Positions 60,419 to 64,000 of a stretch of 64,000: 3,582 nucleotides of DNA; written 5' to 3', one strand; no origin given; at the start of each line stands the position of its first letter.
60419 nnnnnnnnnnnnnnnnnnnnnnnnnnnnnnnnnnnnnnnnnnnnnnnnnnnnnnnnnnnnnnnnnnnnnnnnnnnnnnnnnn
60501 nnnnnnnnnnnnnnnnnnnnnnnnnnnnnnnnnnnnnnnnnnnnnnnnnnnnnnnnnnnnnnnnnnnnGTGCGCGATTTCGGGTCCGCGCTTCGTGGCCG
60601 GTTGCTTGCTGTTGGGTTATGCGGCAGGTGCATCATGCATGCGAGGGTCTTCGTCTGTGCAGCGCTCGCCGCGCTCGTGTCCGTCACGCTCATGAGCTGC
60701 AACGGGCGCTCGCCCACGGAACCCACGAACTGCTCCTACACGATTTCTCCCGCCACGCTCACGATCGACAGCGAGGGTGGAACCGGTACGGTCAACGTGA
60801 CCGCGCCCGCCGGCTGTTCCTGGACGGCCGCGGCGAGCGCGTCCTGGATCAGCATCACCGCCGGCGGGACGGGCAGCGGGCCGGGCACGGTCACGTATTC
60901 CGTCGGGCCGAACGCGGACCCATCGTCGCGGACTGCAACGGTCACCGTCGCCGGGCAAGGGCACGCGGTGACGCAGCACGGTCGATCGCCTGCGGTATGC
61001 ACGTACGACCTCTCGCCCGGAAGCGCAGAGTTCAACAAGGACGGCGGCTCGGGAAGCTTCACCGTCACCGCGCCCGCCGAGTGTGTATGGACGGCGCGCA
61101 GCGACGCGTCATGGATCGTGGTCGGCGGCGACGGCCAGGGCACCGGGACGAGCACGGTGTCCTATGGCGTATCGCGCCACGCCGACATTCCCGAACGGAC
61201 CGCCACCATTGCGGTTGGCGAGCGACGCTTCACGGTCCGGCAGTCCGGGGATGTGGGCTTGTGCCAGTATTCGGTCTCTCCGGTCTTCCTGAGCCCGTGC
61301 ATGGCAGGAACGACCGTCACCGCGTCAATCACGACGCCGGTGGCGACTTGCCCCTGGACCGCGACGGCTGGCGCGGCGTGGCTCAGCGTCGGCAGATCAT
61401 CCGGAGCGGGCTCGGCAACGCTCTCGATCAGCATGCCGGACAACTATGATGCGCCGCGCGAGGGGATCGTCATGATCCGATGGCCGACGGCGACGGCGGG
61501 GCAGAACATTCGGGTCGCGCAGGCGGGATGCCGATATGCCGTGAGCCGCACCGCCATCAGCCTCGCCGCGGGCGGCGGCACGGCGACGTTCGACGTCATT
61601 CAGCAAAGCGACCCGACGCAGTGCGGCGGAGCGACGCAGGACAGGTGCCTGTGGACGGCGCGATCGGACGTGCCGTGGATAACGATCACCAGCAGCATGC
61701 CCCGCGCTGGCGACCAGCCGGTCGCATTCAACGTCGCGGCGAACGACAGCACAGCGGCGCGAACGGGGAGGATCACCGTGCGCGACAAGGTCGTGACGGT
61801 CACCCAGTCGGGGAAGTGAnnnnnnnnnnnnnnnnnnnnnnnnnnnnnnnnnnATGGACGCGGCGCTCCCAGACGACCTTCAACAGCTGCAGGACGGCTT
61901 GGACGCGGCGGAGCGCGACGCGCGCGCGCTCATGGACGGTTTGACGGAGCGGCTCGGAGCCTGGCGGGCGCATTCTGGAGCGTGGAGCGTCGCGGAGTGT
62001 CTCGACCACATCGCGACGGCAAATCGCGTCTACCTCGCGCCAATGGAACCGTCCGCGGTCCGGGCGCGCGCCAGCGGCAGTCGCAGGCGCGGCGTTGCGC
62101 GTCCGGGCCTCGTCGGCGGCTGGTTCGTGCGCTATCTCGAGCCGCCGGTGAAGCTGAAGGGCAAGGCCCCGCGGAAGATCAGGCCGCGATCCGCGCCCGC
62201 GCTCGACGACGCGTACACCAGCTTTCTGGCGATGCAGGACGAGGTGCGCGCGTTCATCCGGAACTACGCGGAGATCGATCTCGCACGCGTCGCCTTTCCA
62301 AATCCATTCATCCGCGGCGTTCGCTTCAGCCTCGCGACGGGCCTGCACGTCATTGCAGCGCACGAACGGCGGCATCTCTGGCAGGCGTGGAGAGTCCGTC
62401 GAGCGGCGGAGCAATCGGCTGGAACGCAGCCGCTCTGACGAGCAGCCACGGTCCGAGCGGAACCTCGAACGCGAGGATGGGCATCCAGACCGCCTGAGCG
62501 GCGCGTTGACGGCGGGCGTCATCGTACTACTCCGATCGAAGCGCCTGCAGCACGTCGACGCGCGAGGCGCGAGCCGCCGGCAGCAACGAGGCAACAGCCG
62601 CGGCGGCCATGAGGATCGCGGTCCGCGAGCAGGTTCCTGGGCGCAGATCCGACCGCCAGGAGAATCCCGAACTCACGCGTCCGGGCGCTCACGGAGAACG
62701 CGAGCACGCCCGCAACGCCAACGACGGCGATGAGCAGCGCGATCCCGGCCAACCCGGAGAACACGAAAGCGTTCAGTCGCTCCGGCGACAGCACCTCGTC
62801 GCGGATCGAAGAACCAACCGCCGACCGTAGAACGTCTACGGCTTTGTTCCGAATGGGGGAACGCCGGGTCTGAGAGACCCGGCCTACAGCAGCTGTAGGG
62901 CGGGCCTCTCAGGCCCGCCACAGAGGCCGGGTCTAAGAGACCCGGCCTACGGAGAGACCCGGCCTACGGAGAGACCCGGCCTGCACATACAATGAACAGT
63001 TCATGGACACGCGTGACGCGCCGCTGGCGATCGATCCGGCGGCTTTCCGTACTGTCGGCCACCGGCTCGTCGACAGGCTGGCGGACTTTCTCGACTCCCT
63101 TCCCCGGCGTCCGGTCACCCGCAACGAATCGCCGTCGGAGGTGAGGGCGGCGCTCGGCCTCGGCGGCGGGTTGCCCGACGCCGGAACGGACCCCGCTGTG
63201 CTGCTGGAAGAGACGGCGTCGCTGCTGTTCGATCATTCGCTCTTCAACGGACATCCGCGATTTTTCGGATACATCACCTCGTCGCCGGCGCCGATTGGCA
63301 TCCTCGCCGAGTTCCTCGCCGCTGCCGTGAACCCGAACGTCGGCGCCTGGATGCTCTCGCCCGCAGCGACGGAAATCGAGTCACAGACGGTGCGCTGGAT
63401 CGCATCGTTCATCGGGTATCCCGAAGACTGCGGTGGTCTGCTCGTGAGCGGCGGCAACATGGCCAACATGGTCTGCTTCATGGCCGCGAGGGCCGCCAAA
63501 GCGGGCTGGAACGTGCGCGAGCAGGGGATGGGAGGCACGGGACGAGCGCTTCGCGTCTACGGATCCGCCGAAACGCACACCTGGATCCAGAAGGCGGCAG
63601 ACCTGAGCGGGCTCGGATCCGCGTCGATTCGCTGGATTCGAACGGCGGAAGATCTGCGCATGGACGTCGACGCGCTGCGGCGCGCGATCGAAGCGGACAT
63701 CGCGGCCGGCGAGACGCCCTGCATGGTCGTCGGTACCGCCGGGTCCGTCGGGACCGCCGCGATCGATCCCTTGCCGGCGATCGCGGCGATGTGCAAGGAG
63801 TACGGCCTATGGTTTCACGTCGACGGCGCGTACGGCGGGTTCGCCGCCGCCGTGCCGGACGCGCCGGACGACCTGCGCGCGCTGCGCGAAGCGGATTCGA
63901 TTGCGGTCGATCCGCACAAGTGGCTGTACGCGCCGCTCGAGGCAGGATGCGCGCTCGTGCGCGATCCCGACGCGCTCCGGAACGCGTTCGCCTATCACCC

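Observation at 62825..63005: Nested palindromes and a 17-bp tandem repeat between a permease wreck and the decarboxylase start codon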

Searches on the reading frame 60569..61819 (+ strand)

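Call 24: search_protein_families(library=pfam, proteins=[window:60569-61819:+], max_evalue=0.01)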
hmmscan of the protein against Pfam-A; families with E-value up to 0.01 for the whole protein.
window:60569-61819:+ (416 aa): 2 families
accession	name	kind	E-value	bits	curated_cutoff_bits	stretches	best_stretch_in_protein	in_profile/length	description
PF19190.6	BACON_2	-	3e-27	94.8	25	3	58-135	3-86/94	Viral BACON domain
PF13004.13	BACON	-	5.8e-23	81.1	25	3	84-136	2-60/61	Putative binding domain, N-terminal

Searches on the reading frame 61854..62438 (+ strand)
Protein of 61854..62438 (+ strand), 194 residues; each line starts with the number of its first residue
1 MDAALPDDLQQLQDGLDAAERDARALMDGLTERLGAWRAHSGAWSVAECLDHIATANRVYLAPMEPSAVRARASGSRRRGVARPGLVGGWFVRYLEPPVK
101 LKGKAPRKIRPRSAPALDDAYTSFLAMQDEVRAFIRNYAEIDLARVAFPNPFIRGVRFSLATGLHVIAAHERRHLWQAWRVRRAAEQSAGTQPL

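Call 11: find_encoding_contigs(protein=window:61854-62438:+, flank=10000, max_places=6)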
Protein window:61854-62438:+ (194 aa): no gene with exactly this product is on record in the collection.

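Call 24: search_protein_families(library=pfam, proteins=[window:61854-62438:+], max_evalue=0.01)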
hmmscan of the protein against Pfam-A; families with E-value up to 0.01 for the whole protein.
window:61854-62438:+ (194 aa): 2 families
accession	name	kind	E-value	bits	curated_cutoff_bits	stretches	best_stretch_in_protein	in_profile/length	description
PF12867.12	DinB_2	-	1.1e-16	61.9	24.8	1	16-178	2-128/128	DinB superfamily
PF04978.18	MST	-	0.00063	20.7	27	1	12-63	2-53/149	Mycothiol-S-transferase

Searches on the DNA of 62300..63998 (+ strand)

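Call 12: search_rna_families(source=window, start=62300, end=63300, threshold=evalue, max_evalue=10)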
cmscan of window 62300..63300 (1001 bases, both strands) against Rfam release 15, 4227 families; matches with E-value up to 10: 14.
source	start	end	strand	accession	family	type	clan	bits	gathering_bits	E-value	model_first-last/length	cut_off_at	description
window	62846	62957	+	RF00463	ApoB_5_CRE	Cis-reg;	-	29.6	55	0.051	1-127/127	no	Apolipoprotein B (apoB) 5' UTR cis-regulatory element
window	62920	62985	-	RF02833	Scr3202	Gene; sRNA;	-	22.5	52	1.1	1-95/95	no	Streptomyces RNA 3202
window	62867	62915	-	RF04261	MIR1861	Gene; miRNA;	-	21.9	88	0.09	1-110/110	no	MIR1861 microRNA precursor family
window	62841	62952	+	RF03094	LAGLIDADG-2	Gene; sRNA;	-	21.1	94.9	0.21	1-128/128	no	LAGLIDADG-2 RNA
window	62880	62961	-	RF00959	mir-612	Gene; miRNA;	-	20.2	100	0.75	1-86/86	no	mir-612 microRNA precursor family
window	62861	62922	+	RF03525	mir-1343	Gene; miRNA;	-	19.6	51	2.5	1-82/82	no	mir-1343 microRNA precursor family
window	62885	62931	-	RF03267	mir-645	Gene; miRNA;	-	19.5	90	0.5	1-77/77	no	mir-645 microRNA precursor family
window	62861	62922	+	RF04288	mir-9201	Gene; miRNA;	CL00147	18.5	95.5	0.71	1-81/81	no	mir-9201 microRNA precursor family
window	62863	62919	+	RF00996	mir-631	Gene; miRNA;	-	17.7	59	5.4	1-73/73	no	mir-631 microRNA precursor family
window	62890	62955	-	RF04017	mir-4864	Gene; miRNA;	-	16.9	100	3.3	1-81/81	no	mir-4864 microRNA precursor family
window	62894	62949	-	RF02231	sX12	Gene; sRNA;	-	16.1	106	4.9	1-78/78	no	Xanthomonas sRNA sX12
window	62847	62932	-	RF04287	mir-9195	Gene; miRNA;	-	15.5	90.5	7.9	1-87/87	no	mir-9195 microRNA precursor family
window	62869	62910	+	RF01782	ASpks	Gene; antisense;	-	14.6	52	9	1-75/75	no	ASpks TB sRNA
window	62962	63100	+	RF02471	Ms_IGR-5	Gene; sRNA;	-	11.2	45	6.6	1-184/184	no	Actinobacteria sRNA Ms_IGR-5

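Call 61: search_with_rna_model(model_id=R1, sources=[L181, L183, L184, L186, L187, L193, L194, L195, L196], max_evalue=0.01)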
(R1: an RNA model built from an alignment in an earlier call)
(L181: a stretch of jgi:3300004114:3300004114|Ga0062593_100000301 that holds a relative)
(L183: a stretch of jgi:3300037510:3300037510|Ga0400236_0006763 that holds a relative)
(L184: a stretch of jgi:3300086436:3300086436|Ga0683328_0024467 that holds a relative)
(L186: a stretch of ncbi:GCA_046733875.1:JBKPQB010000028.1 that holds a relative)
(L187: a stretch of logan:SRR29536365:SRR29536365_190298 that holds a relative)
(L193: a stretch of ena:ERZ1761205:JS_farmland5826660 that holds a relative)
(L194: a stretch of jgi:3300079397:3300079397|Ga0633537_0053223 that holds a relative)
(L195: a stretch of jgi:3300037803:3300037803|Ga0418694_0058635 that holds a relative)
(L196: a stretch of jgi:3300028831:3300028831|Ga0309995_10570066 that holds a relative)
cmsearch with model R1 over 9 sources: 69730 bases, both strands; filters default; matches with E-value up to 0.01: 21.
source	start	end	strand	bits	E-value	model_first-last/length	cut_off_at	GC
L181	3643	3667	+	42.3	6.8e-10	1-25/25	no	0.8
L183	2652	2676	+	42.3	6.8e-10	1-25/25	no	0.8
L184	855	879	+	42.3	6.8e-10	1-25/25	no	0.8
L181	3674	3698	-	41.4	1.3e-09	1-25/25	no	0.68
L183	2683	2707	-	41.4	1.3e-09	1-25/25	no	0.68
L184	886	910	-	41.4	1.3e-09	1-25/25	no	0.68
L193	765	789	-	41.4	1.3e-09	1-25/25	no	0.68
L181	3611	3635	-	41.3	1.3e-09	1-25/25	no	0.72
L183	2620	2644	-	41.3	1.3e-09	1-25/25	no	0.72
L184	823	847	-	41.3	1.3e-09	1-25/25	no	0.72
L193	801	824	+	38.4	9.2e-09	1-25/25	no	0.71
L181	3672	3694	+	21.1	0.00083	3-25/25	no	0.7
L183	2681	2703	+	21.1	0.00083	3-25/25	no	0.7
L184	884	906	+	21.1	0.00083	3-25/25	no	0.7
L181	3647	3667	-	19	0.0033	5-25/25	no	0.86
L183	2656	2676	-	19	0.0033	5-25/25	no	0.86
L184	859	879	-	19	0.0033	5-25/25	no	0.86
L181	3611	3631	+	18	0.0064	5-25/25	no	0.76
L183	2620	2640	+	18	0.0064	5-25/25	no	0.76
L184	823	843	+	18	0.0064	5-25/25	no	0.76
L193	805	824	-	17.8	0.0071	5-25/25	no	0.75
